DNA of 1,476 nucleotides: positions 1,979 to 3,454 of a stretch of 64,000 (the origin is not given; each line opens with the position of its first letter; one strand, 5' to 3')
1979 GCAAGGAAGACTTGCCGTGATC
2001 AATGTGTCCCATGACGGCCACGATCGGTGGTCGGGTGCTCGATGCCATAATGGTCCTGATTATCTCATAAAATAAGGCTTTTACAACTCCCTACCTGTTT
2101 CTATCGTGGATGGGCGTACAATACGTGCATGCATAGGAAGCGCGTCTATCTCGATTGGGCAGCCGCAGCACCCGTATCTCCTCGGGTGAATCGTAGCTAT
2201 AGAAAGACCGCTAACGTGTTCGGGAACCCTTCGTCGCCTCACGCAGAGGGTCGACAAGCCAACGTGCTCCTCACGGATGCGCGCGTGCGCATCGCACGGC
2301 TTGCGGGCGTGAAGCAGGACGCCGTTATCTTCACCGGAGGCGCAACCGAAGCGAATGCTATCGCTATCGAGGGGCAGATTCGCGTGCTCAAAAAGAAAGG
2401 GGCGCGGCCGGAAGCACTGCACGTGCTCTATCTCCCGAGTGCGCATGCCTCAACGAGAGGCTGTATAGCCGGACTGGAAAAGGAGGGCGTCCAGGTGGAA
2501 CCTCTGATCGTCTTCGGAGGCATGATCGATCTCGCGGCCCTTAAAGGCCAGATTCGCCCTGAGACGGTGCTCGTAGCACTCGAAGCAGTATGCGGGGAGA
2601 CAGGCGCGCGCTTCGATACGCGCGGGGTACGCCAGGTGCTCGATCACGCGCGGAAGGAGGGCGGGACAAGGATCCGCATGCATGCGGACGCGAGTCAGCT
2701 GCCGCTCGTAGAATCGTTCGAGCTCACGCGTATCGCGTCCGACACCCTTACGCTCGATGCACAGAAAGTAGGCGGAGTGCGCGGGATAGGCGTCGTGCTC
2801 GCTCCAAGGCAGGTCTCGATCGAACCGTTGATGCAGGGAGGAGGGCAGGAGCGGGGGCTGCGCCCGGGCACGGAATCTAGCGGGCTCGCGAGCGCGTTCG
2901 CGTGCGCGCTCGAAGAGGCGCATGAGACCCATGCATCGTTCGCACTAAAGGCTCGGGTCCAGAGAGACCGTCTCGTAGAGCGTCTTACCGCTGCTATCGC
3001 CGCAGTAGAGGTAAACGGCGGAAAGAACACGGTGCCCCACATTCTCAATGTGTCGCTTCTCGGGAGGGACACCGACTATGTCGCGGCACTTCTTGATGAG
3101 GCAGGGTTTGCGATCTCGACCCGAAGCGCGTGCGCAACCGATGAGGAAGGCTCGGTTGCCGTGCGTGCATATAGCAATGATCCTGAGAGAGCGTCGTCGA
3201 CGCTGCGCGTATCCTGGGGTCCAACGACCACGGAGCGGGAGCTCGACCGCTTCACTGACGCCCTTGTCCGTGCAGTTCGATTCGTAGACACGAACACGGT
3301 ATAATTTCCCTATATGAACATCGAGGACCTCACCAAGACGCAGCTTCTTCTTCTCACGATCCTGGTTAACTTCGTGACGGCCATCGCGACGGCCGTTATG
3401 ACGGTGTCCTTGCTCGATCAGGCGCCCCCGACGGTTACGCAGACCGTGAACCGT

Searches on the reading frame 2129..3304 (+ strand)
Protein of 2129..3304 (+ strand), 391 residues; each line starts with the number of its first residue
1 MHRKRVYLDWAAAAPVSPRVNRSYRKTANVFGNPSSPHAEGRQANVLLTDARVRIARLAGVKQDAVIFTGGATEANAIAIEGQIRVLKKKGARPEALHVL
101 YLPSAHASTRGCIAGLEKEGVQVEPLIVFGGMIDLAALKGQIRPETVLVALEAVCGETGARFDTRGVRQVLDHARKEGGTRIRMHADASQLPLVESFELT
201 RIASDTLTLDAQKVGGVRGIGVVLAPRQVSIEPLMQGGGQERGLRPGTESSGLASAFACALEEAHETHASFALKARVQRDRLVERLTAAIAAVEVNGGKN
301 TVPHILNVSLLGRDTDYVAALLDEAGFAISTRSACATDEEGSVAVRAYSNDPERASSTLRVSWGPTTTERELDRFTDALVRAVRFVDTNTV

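Call 35: search_protein_families(library=pfam, proteins=[window:2129-3304:+], max_evalue=0.00001)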
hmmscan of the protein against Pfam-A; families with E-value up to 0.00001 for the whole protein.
window:2129-3304:+ (391 aa): 1 family
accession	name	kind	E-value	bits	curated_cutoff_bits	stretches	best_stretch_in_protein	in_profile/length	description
PF00266.25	Aminotran_5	-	1.1e-33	117.1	21.5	1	6-375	1-371/371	Aminotransferase class-V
